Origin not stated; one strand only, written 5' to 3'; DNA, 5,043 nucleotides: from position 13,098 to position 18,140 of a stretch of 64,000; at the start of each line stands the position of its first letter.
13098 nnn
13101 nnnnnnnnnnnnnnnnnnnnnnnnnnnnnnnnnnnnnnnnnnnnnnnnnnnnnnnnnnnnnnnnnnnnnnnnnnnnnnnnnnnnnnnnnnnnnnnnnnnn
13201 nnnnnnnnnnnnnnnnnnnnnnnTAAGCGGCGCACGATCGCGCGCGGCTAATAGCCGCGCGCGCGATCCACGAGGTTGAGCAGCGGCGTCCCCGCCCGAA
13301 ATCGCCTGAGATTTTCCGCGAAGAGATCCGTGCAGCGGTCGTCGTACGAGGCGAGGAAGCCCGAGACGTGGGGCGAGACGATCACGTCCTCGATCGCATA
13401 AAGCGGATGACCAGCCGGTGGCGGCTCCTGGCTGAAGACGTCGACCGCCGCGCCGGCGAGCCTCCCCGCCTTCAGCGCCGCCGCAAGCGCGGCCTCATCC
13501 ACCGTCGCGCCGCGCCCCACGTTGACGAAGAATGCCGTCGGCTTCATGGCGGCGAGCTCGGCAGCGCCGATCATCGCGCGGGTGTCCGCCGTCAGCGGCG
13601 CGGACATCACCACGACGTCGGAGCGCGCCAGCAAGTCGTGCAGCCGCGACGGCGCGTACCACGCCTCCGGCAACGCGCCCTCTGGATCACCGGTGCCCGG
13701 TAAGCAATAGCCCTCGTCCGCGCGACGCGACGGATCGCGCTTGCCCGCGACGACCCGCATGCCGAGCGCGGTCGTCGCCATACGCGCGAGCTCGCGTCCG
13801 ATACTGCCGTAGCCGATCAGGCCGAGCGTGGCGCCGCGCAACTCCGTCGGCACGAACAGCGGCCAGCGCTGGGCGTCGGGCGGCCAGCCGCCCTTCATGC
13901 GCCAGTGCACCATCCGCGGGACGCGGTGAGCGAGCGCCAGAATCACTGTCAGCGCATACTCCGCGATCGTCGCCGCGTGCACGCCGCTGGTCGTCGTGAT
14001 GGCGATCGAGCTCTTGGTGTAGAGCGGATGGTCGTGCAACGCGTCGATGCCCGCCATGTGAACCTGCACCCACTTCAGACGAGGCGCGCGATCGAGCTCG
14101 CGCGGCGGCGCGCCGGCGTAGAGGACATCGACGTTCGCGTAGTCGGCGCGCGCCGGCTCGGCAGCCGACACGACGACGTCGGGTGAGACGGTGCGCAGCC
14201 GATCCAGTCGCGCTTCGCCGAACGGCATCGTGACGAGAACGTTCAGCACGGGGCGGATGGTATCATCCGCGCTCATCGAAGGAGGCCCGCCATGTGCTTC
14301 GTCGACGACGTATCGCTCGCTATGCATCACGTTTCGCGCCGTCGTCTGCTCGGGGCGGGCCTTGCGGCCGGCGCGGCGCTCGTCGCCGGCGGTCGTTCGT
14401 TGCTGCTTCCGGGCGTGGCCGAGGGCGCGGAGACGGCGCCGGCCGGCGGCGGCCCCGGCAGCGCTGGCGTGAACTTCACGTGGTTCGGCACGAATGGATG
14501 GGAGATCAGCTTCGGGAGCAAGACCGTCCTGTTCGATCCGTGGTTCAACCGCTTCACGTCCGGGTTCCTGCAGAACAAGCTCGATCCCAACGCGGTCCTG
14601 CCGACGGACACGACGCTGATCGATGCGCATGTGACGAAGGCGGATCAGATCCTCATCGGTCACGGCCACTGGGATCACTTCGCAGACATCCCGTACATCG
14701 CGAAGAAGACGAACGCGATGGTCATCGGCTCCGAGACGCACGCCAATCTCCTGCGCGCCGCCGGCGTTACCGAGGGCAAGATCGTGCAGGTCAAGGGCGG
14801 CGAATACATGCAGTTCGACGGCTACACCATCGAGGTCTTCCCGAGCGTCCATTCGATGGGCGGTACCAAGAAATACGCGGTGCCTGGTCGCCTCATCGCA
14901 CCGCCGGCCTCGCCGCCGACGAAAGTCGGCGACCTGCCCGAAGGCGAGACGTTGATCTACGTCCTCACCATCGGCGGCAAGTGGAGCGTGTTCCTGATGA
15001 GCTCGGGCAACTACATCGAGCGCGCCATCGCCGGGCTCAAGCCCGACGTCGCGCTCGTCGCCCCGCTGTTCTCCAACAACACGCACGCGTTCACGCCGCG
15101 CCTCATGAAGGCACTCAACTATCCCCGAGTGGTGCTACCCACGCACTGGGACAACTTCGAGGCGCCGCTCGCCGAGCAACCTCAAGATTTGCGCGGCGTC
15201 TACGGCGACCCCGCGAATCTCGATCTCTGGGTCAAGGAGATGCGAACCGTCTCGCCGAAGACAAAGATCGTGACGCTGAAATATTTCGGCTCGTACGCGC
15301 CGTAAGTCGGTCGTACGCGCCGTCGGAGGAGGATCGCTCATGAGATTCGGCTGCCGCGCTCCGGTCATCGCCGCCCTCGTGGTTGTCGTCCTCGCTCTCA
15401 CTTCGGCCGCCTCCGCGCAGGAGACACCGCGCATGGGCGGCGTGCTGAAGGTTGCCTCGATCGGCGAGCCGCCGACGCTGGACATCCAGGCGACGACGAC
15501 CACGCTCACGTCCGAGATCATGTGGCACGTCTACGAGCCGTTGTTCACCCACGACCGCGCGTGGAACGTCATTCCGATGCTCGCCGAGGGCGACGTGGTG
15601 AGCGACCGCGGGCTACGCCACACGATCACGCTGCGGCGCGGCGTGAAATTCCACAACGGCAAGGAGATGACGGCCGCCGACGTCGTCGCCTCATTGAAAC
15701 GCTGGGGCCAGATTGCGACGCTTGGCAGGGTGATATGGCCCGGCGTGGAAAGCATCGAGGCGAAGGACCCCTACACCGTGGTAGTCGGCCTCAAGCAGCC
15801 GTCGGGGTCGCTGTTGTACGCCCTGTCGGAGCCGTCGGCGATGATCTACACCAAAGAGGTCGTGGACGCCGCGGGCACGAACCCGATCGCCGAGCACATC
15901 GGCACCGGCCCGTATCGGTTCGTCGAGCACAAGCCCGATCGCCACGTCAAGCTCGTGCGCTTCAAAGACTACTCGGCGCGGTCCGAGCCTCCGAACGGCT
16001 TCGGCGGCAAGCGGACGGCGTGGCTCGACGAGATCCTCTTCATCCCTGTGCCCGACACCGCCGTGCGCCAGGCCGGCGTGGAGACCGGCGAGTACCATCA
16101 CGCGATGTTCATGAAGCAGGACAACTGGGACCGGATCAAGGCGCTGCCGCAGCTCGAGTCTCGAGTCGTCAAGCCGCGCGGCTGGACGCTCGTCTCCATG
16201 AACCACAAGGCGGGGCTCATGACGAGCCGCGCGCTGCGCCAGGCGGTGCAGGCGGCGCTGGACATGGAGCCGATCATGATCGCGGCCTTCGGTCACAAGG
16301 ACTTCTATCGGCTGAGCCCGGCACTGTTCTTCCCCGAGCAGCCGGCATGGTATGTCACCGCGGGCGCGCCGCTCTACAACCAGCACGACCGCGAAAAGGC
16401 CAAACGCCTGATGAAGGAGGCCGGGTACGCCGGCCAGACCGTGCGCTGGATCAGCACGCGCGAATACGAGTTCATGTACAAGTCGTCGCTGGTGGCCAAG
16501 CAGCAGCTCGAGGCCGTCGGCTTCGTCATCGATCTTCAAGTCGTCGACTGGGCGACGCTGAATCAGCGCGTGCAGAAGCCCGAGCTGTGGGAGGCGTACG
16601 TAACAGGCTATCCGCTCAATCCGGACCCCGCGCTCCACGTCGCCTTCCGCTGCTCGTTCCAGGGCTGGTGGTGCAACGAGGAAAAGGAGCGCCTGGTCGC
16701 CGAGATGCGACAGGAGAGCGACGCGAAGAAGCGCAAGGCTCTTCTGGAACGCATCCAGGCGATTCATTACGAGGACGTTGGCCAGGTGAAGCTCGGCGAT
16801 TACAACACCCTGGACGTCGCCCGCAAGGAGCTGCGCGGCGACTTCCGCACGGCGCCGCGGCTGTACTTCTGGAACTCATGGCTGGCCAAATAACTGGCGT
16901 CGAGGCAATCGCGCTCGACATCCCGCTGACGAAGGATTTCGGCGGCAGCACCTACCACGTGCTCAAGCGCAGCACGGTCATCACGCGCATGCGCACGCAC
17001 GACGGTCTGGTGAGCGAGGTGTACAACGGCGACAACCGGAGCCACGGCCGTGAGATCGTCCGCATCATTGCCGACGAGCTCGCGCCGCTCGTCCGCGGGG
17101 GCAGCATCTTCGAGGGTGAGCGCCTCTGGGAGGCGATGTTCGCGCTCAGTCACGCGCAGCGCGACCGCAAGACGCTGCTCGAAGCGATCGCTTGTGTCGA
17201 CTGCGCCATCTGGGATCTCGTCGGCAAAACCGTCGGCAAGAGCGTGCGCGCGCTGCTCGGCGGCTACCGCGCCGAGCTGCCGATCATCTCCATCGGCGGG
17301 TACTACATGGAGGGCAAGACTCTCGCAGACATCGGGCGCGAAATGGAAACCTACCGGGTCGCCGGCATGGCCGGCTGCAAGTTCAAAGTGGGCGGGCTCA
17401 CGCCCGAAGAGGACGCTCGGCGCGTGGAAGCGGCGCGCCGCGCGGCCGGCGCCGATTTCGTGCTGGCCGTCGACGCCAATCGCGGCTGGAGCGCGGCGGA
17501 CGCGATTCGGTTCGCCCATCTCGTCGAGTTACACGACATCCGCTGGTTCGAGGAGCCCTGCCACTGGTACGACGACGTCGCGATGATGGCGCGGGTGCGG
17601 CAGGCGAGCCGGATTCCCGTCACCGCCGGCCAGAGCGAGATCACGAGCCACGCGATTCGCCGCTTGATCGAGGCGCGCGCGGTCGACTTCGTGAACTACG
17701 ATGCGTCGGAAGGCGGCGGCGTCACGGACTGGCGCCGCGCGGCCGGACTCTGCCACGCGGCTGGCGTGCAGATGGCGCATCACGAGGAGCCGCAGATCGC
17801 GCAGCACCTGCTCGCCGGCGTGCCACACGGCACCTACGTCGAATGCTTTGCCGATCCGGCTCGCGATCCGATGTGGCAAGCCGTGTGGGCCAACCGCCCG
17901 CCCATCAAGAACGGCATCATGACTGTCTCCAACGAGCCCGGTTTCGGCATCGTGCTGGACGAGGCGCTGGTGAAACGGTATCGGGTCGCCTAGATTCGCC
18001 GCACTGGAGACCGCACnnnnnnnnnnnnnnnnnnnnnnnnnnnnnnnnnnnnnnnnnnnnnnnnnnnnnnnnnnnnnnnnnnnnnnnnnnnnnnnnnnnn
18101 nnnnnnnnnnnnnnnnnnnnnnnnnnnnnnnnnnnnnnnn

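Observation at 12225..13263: Tandem paralogous 102-aa secreted proteins, each behind its own sigma54-type promoter and each followed by a GC hairpin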

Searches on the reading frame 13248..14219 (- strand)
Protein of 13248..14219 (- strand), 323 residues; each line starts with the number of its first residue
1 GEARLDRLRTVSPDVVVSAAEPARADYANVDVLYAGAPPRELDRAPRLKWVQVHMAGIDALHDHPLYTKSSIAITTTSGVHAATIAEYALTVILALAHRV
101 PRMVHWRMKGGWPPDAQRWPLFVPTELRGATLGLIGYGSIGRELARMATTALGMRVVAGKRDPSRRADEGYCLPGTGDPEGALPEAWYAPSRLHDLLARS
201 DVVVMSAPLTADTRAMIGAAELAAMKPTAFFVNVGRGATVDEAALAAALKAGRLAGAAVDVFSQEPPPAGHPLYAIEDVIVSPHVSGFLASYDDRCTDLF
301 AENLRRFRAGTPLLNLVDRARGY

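Call 4: search_protein_families(library=pfam, proteins=[window:13248-14219:-], max_evalue=1)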
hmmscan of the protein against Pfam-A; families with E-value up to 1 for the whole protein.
window:13248-14219:- (323 aa): 3 families
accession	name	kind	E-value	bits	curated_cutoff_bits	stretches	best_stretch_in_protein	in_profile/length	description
PF02826.25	2-Hacid_dh_C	-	2.7e-50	170.6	25.1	1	91-286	2-178/178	D-isomer specific 2-hydroxyacid dehydrogenase, NAD binding domain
PF00389.36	2-Hacid_dh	-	4.6e-06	26.8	24.6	1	42-317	56-133/134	D-isomer specific 2-hydroxyacid dehydrogenase, catalytic domain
PF03807.23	F420_oxidored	-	0.039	15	21.6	1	132-168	2-39/94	NADP oxidoreductase coenzyme F420-dependent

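Call 5: search_protein_families(library=ncbifam, proteins=[window:13248-14219:-], max_evalue=1)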
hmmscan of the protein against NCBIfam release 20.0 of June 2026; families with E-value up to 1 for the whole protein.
window:13248-14219:- (323 aa): 22 families
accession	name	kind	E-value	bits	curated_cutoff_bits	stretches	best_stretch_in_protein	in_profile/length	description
NF041369.1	Dhydh_Halo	equivalog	2.5e-54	184.6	400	1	47-317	55-304/305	D-2-hydroxyacid dehydrogenase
NF005069.0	PRK06487.1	equivalog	9.2e-50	169.5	448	2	192-313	193-316/320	2-hydroxyacid dehydrogenase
NF009714.1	PRK13243.1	equivalog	4e-47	161.2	455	1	42-319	62-324/332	glyoxylate reductase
NF005387.0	PRK06932.1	equivalog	9.3e-39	133.2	492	2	193-287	191-289/314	2-hydroxyacid dehydrogenase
TIGR01327.1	PGDH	equivalog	5.2e-37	127.8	454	2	192-287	186-280/525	phosphoglycerate dehydrogenase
NF008759.0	PRK11790.1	equivalog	1.6e-35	122.6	404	2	191-307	196-316/410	phosphoglycerate dehydrogenase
NF011938.0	PRK15409.1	equivalog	6.8e-35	120.6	492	1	42-286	61-287/324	glyoxylate/hydroxypyruvate reductase GhrB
NF006263.0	PRK08410.1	equivalog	9.1e-30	104.1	389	2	186-308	183-307/311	D-2-hydroxyacid dehydrogenase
NF005750.0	PRK07574.1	equivalog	1.3e-25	90.3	329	1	42-313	109-362/386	NAD-dependent formate dehydrogenase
NF005027.0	PRK06436.1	equivalog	1.4e-23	83.5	261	2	194-318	168-289/303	2-hydroxyacid dehydrogenase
NF012013.0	PRK15469.1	equivalog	1.5e-22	80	403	1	25-323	34-312/312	glyoxylate/hydroxypyruvate reductase GhrA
NF001309.0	PRK00257.1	equivalog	1e-21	77.4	434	1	126-308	113-278/379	4-phosphoerythronate dehydrogenase PdxB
NF000492.1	vanH_gen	exception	1.6e-21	76.7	540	1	192-265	182-255/312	D-lactate dehydrogenase VanH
NF000128.1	vanH-Sc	exception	5.9e-17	61.8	650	1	193-265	203-275/337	D-lactate dehydrogenase VanH-Sc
NF000004.1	vanH-D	exception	1.5e-16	60.4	550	1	194-265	190-261/323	D-lactate dehydrogenase VanH-D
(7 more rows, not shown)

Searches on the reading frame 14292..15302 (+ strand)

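Call 76: search_protein_families(library=pfam, proteins=[window:14292-15302:+], max_evalue=0.0001)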
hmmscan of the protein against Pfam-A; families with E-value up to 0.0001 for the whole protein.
window:14292-15302:+ (337 aa): 3 families
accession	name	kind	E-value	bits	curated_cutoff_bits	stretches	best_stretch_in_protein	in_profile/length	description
PF13483.12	Lactamase_B_3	-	1.5e-08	35.3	24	1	62-285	2-160/160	Beta-lactamase superfamily domain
PF12706.13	Lactamase_B_2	-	1.8e-07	31.4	27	1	78-191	2-116/200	Beta-lactamase superfamily domain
PF00753.33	Lactamase_B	-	3.4e-05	24.3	22.7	1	64-159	3-86/196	Metallo-beta-lactamase superfamily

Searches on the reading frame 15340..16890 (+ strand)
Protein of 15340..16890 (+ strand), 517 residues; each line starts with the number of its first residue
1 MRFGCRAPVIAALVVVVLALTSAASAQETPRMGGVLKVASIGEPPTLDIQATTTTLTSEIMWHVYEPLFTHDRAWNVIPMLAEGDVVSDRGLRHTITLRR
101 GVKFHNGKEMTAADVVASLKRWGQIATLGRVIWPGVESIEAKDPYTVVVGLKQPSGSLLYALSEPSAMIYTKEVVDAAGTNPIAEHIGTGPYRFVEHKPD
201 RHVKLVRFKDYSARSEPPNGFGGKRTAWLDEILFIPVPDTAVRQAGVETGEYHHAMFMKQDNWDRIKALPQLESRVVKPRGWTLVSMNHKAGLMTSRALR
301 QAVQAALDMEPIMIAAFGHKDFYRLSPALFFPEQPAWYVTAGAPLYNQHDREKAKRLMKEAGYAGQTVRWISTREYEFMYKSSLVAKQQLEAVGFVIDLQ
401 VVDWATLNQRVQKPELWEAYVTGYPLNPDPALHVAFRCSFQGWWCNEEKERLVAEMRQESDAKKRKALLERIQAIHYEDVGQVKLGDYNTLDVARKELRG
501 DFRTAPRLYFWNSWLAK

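Call 76: search_protein_families(library=pfam, proteins=[window:15340-16890:+], max_evalue=0.0001)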
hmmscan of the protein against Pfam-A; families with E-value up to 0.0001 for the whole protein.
window:15340-16890:+ (517 aa): 1 family
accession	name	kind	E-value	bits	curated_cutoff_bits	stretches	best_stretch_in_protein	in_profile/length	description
PF00496.27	SBP_bac_5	-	1.1e-65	222.6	32.4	1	77-434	2-359/368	Bacterial extracellular solute-binding proteins, family 5 Middle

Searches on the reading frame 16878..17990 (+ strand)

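Call 76: search_protein_families(library=pfam, proteins=[window:16878-17990:+], max_evalue=0.0001)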
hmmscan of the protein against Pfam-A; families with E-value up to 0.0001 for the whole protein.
window:16878-17990:+ (371 aa): 2 families
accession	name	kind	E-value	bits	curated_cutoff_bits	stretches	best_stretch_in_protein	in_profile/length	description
PF13378.12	MR_MLE_C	-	3.1e-52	177.9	29.4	1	153-363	3-218/219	Enolase C-terminal domain-like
PF02746.21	MR_MLE_N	-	3.8e-09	37.2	22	1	28-128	23-117/117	Mandelate racemase / muconate lactonizing enzyme, N-terminal domain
